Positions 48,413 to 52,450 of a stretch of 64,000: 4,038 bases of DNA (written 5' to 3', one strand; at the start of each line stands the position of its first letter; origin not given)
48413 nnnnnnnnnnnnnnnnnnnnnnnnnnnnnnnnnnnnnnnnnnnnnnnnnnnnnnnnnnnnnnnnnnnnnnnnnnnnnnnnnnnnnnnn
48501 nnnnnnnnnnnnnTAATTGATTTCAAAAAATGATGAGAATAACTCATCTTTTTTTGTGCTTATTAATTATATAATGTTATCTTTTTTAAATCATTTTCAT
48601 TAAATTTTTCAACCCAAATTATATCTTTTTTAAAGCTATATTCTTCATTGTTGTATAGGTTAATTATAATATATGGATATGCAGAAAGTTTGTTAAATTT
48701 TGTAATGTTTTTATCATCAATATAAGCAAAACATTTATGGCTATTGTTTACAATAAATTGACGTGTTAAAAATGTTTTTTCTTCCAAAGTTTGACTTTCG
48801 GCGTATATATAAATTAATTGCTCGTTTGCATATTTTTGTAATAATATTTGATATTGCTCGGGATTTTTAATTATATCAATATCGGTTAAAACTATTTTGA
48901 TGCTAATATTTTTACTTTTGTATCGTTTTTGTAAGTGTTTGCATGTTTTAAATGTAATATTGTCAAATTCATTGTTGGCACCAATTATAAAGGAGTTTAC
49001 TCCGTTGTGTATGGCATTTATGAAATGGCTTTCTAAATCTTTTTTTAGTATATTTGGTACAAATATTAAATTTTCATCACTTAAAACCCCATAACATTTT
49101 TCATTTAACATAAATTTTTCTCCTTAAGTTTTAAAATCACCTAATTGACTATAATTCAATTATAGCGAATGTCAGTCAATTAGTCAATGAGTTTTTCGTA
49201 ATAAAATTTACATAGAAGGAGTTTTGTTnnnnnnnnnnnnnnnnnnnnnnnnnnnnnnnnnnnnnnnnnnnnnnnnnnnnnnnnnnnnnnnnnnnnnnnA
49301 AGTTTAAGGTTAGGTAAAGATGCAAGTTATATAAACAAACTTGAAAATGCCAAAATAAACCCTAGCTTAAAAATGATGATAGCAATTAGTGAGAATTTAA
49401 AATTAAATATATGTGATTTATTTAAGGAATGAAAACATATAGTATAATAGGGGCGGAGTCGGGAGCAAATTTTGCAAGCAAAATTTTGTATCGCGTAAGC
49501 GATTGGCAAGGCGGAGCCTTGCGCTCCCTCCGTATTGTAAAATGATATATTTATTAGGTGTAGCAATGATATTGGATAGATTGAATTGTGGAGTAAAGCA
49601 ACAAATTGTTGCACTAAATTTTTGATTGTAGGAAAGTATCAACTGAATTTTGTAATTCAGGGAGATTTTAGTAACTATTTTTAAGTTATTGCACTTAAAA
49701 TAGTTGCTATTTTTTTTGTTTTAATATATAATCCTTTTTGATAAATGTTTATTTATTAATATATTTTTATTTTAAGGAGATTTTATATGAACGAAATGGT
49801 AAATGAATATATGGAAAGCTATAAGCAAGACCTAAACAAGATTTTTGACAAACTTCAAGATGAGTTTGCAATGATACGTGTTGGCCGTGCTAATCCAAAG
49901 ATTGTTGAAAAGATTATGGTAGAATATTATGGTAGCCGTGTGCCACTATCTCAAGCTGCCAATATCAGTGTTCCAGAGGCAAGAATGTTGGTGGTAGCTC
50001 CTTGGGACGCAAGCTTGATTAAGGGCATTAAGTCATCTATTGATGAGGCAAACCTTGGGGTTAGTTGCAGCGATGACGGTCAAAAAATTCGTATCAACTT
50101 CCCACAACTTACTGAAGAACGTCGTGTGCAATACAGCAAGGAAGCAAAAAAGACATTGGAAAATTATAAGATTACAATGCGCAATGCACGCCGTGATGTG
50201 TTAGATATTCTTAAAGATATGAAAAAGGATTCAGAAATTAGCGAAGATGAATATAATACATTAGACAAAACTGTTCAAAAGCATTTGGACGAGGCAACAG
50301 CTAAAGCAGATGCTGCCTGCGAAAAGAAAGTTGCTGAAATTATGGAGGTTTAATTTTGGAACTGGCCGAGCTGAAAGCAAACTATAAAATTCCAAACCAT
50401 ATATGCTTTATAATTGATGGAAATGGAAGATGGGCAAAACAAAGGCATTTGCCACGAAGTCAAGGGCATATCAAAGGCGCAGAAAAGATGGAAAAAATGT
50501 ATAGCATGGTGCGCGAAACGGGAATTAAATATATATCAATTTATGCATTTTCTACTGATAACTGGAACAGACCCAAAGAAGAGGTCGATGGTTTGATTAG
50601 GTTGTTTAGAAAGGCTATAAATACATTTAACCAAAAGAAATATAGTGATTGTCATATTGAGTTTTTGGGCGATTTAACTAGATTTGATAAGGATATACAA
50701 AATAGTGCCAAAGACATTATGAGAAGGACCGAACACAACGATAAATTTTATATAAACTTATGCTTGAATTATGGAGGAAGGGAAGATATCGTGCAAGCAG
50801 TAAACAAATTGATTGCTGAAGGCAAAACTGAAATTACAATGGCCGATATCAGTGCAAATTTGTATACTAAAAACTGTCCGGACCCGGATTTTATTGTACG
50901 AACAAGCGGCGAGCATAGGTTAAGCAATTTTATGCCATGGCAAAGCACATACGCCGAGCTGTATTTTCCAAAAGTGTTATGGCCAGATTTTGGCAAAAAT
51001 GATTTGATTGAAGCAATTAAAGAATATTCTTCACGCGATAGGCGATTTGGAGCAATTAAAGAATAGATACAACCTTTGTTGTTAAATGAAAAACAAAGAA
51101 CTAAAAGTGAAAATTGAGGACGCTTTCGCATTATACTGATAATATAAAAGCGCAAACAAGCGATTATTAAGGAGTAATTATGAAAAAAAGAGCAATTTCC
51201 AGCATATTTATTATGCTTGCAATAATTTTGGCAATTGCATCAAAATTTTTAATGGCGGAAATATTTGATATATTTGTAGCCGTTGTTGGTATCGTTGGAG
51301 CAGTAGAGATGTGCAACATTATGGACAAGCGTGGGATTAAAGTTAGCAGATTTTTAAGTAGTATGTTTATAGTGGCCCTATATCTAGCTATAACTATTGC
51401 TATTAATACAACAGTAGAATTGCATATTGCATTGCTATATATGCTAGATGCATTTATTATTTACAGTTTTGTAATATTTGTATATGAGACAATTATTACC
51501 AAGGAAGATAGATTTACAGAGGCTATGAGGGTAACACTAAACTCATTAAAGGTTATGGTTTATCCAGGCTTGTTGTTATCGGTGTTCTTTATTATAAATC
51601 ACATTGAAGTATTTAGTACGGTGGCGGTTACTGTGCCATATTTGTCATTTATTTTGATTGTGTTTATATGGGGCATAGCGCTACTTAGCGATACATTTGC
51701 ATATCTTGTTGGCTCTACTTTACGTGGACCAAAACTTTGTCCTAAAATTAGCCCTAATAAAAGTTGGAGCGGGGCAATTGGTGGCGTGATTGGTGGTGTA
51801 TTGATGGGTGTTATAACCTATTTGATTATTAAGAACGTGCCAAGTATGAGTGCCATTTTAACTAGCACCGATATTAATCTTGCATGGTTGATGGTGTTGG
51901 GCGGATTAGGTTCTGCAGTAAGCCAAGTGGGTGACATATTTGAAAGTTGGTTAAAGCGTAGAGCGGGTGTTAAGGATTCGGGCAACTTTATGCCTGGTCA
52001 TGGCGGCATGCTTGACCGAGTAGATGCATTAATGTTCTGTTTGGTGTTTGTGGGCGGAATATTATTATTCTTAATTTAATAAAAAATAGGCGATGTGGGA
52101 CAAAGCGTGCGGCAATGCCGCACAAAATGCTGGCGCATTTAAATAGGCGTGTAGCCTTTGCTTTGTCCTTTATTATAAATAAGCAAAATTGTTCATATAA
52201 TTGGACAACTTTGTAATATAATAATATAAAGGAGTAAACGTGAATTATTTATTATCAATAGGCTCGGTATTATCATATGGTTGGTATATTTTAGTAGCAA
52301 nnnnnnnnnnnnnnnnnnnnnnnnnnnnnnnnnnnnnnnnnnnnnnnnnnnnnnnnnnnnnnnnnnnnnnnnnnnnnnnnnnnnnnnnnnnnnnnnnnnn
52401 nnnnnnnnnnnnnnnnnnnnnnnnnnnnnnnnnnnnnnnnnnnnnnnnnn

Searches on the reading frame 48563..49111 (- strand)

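Call 9: search_protein_families(library=pfam, proteins=[window:48563-49111:-])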
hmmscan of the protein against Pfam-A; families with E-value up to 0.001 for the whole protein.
window:48563-49111:- (182 aa): 1 family
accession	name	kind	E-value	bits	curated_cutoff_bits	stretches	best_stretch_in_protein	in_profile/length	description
PF06908.16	YpsA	-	3.1e-06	27.7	27.7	1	20-140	22-143/168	YspA SLOG family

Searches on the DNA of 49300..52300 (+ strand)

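Call 15: search_rna_families(source=window, start=49300, end=52300, threshold=evalue, max_evalue=10)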
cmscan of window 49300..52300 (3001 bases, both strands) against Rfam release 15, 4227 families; matches with E-value up to 10: 7.
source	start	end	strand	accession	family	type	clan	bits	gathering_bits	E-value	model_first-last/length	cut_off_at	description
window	52057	52233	-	RF02895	S414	Gene; sRNA;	-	22.4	45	1.7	1-175/175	no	Staphylococcus sRNA 414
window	52091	52226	-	RF00586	SNORA12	Gene; snRNA; snoRNA; HACA-box;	-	22.2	45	0.15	1-148/148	no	Small nucleolar RNA SNORA12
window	51173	51229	+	RF01190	snR50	Gene; snRNA; snoRNA; CD-box;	-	21.8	45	3.8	1-89/89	no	Small nucleolar RNA snR50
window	51072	51141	+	RF01181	snR77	Gene; snRNA; snoRNA; CD-box;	CL00057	21.8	50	4.8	1-83/83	no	Small nucleolar RNA snR77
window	49470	49568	+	RF00361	snoZ119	Gene; snRNA; snoRNA; CD-box;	-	21.2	70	1.7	1-98/98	no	Small nucleolar RNA Z119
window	52098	52227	-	RF01673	PhrS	Gene; sRNA;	-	14.8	37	1.1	1-212/212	no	PhrS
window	50400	50506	+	RF00117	C0719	Gene; sRNA;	-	12.5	50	6.3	1-222/222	no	C0719 RNA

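Call 45: build_rna_model(alignment_id=A3, structure=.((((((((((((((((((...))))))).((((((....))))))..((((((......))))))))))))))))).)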
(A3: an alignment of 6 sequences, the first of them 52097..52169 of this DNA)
Model R1 built from alignment A3 (6 sequences, 78 columns); structure: as given.
model positions 75; base pairs 30; branch points 2; effective number of sequences 1.9; information 0.753 bits per position. Calibrated on 0.2 Mb of random sequence (short: E-values are rough).
structure used (alignment columns):
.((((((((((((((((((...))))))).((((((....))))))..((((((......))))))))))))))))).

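Call 46: search_with_rna_model(model_id=R1, source=window, filters=off, max_evalue=10, show_alignments=4)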
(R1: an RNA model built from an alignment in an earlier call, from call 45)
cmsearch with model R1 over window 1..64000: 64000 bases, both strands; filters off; matches with E-value up to 10: 23.
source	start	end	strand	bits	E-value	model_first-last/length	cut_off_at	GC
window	52096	52170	+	88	6.5e-20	1-75/75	no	0.51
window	52096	52170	-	39.8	9.2e-08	1-75/75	no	0.51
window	49453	49533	-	37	4.7e-07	1-75/75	no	0.54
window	9041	9114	-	30.4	2.1e-05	1-75/75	no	0.45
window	49461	49528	+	15.4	0.14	1-75/75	no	0.51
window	9040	9114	+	15.3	0.14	1-75/75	no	0.44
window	53451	53483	-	13.4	0.42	1-75/75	no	0.21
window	53451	53483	+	13.4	0.42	1-75/75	no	0.21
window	62160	62188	+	11.6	1.2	1-75/75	no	0.48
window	43485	43583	-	10.6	2.1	1-75/75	no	0.48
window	26760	26796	+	9.5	4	1-75/75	no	0.3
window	8884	8913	-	9.1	5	6-70/75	no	0.23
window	62160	62188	-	9.1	5.2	1-75/75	no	0.48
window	34124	34201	+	9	5.4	1-75/75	no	0.28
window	23387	23447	+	8.9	5.9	1-75/75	no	0.2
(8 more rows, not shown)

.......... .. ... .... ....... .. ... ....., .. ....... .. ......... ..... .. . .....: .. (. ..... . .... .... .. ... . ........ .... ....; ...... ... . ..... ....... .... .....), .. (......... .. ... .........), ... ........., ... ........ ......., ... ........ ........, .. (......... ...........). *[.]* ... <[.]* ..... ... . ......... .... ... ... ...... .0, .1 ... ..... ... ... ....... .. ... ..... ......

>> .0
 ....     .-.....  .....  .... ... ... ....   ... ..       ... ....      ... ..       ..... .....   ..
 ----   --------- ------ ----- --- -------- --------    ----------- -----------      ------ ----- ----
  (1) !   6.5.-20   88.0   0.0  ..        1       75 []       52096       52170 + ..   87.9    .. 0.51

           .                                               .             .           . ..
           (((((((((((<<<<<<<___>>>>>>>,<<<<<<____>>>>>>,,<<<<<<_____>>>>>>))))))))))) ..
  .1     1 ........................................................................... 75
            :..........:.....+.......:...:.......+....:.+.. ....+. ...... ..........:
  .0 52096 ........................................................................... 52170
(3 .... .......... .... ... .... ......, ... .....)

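Call 47: search_with_rna_model(model_id=R1, sources=[L001, L002, L003, L004, L005, L006, L007, L008, L009, L010, L011, L012, L013, L014, L015, L016, L017, L018, L019, L020, L021, L022, L023, L024, L025, L026, L027, L028, L029, L030, L031, L032, L033, L034, L035, L036, L037, L038, L039, L040, L041, L042, L043, L044, L045, L046, L047, L048, L049, L050, L051, L052, L053, L054, L055, L056, L057, L058, L059, L060, L061, L062, L063, L064, L065, L066, L067, L068, L069, L070, L071, L072, L073, L074, L075, L076], max_evalue=1)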
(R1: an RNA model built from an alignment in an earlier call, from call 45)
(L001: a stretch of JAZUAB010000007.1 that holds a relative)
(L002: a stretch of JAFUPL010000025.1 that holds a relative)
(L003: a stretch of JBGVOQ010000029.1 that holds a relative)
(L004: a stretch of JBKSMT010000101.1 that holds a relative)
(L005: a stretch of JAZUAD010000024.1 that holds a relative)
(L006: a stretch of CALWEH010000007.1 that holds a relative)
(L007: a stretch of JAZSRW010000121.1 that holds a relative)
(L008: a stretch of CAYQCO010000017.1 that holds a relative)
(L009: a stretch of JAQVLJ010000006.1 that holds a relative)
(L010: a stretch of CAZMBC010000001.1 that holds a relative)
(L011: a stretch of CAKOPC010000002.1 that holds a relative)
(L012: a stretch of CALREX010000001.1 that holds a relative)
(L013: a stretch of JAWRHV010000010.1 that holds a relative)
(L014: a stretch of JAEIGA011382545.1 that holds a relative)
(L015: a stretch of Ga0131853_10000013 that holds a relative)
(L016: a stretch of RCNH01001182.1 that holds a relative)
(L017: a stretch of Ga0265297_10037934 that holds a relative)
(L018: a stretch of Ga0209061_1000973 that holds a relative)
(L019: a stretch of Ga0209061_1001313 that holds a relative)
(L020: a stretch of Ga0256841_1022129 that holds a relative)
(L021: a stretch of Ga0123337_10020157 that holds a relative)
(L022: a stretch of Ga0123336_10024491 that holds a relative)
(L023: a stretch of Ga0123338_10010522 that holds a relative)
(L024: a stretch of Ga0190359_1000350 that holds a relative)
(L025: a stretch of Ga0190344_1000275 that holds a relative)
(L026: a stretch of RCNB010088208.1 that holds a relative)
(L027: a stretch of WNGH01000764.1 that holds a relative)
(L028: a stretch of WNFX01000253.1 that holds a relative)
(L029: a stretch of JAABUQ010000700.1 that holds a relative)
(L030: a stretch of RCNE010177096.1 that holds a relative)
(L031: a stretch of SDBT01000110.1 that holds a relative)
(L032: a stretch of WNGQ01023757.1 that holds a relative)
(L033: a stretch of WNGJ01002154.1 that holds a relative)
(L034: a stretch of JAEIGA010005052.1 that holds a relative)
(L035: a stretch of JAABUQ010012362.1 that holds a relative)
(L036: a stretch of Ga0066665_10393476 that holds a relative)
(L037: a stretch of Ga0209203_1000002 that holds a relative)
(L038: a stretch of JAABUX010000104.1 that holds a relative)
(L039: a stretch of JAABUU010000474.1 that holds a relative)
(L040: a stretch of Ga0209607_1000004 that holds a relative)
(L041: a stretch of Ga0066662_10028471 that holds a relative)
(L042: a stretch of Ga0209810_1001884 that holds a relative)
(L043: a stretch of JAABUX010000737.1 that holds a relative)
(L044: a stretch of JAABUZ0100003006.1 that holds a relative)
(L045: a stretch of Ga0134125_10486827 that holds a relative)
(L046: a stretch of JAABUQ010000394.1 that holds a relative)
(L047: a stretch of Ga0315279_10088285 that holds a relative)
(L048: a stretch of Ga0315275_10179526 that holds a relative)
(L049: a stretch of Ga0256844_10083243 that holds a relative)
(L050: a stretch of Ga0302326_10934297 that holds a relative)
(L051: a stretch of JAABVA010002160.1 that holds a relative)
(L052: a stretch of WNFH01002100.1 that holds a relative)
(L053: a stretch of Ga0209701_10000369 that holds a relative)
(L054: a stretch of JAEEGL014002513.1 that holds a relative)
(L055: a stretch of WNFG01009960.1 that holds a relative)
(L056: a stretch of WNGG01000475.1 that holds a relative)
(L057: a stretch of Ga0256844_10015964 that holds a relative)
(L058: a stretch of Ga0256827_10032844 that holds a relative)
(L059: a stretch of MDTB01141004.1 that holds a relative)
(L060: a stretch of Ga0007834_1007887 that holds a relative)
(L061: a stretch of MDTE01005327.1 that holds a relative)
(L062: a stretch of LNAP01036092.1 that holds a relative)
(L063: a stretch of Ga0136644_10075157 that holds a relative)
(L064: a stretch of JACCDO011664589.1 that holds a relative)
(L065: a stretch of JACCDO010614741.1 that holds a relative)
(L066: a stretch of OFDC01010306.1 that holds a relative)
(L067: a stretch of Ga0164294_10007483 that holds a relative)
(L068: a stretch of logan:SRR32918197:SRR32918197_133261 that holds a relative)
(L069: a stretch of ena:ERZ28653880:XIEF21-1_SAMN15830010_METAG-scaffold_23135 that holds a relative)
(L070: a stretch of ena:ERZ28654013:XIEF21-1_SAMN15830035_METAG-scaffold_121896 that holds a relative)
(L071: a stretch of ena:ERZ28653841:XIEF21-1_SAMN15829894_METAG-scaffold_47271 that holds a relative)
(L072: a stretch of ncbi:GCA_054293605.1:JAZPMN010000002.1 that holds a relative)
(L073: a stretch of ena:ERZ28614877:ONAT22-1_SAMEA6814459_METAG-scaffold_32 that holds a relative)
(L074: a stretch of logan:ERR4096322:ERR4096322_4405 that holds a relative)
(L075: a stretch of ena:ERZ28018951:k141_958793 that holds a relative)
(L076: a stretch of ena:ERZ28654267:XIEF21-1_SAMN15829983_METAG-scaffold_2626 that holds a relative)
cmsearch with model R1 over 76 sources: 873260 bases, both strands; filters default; matches with E-value up to 1: 14.
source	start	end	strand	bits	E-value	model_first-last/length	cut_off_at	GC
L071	2512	2586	-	87.8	9.7e-19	1-75/75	no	0.49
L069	1889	1963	-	85.5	3.8e-18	1-75/75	no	0.51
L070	964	1038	-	85.5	3.8e-18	1-75/75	no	0.51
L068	1840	1915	+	84.8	5.5e-18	1-75/75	no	0.49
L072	10920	10989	+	76.1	8.6e-16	1-75/75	no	0.47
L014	934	1008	-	67.7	1.2e-13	1-75/75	no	0.55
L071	2512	2586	+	55.1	1.7e-10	1-75/75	no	0.49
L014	934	1008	+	51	1.9e-09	1-75/75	no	0.55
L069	1889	1963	+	48.5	8.2e-09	1-75/75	no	0.51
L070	964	1038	+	48.5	8.2e-09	1-75/75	no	0.51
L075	6299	6386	-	45.7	4e-08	1-75/75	no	0.51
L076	737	824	-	45.7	4e-08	1-75/75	no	0.51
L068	1840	1915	-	44.7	7.1e-08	1-75/75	no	0.49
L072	10920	10989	-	40.7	7.7e-07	1-75/75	no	0.47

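Call 68: search_with_rna_model(model_id=R1, sources=[L097, L098, L077, L078], filters=off, max_evalue=1, show_alignments=3)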
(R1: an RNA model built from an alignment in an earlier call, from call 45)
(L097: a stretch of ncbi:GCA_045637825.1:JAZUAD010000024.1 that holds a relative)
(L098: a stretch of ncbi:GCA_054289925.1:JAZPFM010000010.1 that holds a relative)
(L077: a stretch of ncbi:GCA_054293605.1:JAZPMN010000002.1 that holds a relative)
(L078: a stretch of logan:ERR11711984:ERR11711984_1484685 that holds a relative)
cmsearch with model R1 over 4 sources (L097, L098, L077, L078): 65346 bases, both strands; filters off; matches with E-value up to 1: 4.
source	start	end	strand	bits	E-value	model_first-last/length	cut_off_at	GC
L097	10914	10988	+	70.5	1.7e-15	1-75/75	no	0.47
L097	10914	10988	-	48.9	4.8e-10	1-75/75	no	0.47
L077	20134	20198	-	25.4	0.00041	5-71/75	no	0.38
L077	20119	20181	+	13.5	0.4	1-75/75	no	0.33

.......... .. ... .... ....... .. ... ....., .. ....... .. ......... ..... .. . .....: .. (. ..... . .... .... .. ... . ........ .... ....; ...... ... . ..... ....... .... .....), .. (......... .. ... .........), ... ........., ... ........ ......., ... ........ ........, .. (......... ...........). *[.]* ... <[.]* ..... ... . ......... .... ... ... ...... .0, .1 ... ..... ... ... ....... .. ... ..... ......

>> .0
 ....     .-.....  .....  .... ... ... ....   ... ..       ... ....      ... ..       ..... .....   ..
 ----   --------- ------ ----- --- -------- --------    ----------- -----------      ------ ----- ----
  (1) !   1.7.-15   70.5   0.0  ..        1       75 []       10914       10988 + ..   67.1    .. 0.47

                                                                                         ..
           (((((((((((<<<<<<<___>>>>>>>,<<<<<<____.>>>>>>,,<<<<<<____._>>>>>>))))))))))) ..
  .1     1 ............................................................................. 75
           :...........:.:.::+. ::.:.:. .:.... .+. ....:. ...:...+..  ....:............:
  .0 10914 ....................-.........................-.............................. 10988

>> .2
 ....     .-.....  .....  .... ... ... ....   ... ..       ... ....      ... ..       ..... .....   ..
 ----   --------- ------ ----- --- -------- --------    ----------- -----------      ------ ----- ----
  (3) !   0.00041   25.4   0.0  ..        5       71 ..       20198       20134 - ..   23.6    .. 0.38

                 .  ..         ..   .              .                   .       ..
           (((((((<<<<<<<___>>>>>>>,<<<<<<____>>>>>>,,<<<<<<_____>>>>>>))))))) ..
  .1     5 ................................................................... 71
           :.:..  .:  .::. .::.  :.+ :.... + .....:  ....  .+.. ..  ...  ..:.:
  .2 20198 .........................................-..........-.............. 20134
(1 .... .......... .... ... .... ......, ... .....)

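Call 71: search_with_rna_model(model_id=R1, sources=[L001, L002, L003, L005, L006], filters=off, max_evalue=1, show_alignments=4)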
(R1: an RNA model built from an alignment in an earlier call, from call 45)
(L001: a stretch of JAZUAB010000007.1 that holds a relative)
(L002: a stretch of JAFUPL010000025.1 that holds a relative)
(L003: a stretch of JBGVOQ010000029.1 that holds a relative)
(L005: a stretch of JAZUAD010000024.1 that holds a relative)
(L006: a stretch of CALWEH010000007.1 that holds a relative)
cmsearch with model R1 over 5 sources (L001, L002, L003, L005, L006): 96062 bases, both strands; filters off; matches with E-value up to 1: 1.
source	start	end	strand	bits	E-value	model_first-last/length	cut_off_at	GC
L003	9527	9587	+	18.3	0.037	1-75/75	no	0.31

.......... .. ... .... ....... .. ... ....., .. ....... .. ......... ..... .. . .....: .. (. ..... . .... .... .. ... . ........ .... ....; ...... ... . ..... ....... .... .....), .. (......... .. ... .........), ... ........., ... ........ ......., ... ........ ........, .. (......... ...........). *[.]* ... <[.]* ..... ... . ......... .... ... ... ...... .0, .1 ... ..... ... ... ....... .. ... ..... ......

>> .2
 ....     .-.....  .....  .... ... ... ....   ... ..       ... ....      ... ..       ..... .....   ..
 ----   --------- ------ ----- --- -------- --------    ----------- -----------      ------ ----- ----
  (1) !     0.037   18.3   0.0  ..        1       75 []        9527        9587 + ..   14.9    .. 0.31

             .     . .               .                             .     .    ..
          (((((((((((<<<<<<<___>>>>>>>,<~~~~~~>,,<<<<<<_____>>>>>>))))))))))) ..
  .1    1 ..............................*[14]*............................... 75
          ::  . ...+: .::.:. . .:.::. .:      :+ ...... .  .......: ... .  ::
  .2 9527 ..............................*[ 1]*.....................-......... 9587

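Call 72: search_with_rna_model(model_id=R1, sources=[L004, L007, L008, L072, L073, L075], filters=off, max_evalue=1, show_alignments=0)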
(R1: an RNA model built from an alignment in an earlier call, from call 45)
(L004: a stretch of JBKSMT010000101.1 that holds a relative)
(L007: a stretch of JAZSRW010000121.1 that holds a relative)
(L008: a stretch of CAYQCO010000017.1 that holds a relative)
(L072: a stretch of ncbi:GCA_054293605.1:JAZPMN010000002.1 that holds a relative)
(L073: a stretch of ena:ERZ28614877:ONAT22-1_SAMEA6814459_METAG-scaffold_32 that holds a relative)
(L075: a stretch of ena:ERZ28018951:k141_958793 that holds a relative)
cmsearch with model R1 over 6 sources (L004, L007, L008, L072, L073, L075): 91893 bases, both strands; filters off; matches with E-value up to 1: 9.
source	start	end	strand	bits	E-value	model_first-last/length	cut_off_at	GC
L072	10920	10989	+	76.1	9.1e-17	1-75/75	no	0.47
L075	6299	6386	-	45.7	4.2e-09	1-75/75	no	0.51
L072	10920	10989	-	40.6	8.1e-08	1-75/75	no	0.47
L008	8597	8683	+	33.6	4.8e-06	1-75/75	no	0.69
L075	6299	6386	+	31.3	1.9e-05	1-75/75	no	0.51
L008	8597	8683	-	27.1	0.00022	1-75/75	no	0.69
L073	13702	13726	+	13.1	0.74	1-75/75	no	0.2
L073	13702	13726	-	13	0.77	1-75/75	no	0.2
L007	3262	3335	+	12.6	0.97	1-75/75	no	0.24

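Call 74: search_with_rna_model(model_id=R1, sources=[window, L068, L069, L071, L014, L072, L097], max_evalue=1e-11, make_alignment=true)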
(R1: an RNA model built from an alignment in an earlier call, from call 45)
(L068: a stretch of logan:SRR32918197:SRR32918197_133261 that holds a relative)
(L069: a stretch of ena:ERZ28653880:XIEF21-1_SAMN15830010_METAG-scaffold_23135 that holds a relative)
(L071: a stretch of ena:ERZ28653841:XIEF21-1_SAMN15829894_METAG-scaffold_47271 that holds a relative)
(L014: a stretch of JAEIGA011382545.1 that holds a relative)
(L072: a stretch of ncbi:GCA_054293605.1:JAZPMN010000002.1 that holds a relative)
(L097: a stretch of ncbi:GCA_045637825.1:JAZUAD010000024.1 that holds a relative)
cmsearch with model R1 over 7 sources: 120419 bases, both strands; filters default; matches with E-value up to 1e-11: 7.
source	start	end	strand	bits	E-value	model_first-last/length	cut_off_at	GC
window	52096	52170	+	88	1.2e-19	1-75/75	no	0.51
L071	2512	2586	-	87.8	1.3e-19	1-75/75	no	0.49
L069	1889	1963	-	85.5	5.2e-19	1-75/75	no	0.51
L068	1840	1915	+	84.8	7.6e-19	1-75/75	no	0.49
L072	10920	10989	+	76.1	1.2e-16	1-75/75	no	0.47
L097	10914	10988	+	70.5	3.1e-15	1-75/75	no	0.47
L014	934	1008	-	67.7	1.6e-14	1-75/75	no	0.55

Alignment A4: 7 matches aligned to the model, 79 columns, each read 5' to 3' on its own strand. Consensus structure (alignment columns), stored with it:
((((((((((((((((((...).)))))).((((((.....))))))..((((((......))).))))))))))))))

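Call 83: search_with_rna_model(model_id=R1, sources=[L099], filters=off, max_evalue=1, show_alignments=3)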
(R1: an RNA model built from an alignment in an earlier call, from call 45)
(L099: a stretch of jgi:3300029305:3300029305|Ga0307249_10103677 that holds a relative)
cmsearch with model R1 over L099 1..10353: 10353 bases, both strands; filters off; matches with E-value up to 1: 4.
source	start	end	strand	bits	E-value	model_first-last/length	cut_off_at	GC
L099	7939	8014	+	72.1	1.1e-16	1-75/75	no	0.47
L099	7939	8014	-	52.8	8e-12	1-75/75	no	0.47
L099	9324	9356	+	9.8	0.56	1-75/75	no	0.24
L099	3250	3268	+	8.9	0.93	1-75/75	no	0.26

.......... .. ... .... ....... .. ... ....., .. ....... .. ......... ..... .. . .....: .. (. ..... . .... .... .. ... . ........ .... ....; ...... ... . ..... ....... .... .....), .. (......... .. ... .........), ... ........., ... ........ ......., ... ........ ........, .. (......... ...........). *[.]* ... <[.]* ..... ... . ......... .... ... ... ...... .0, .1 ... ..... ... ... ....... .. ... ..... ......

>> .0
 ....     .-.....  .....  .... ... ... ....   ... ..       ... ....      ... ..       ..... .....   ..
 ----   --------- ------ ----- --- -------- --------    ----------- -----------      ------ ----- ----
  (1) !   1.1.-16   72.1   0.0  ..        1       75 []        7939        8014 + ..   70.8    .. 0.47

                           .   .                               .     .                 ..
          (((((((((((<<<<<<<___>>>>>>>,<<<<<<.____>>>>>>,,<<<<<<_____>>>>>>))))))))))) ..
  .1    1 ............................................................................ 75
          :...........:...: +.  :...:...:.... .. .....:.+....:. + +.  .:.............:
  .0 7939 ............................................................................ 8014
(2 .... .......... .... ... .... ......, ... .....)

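Call 85: search_dna_similar(query=window:52090-52175:+, collection=plasmids, mode=distant, max_evalue=1, max_rows=10)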
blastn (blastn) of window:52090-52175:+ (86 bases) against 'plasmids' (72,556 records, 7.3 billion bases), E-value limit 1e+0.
No match.

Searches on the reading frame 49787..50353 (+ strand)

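Call 9: search_protein_families(library=pfam, proteins=[window:49787-50353:+])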
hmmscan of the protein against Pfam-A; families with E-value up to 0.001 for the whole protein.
window:49787-50353:+ (188 aa): 1 family
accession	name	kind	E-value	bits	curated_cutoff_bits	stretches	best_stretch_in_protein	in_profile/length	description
PF01765.24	RRF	-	4.1e-57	193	29.7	1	23-186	1-164/164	Ribosome recycling factor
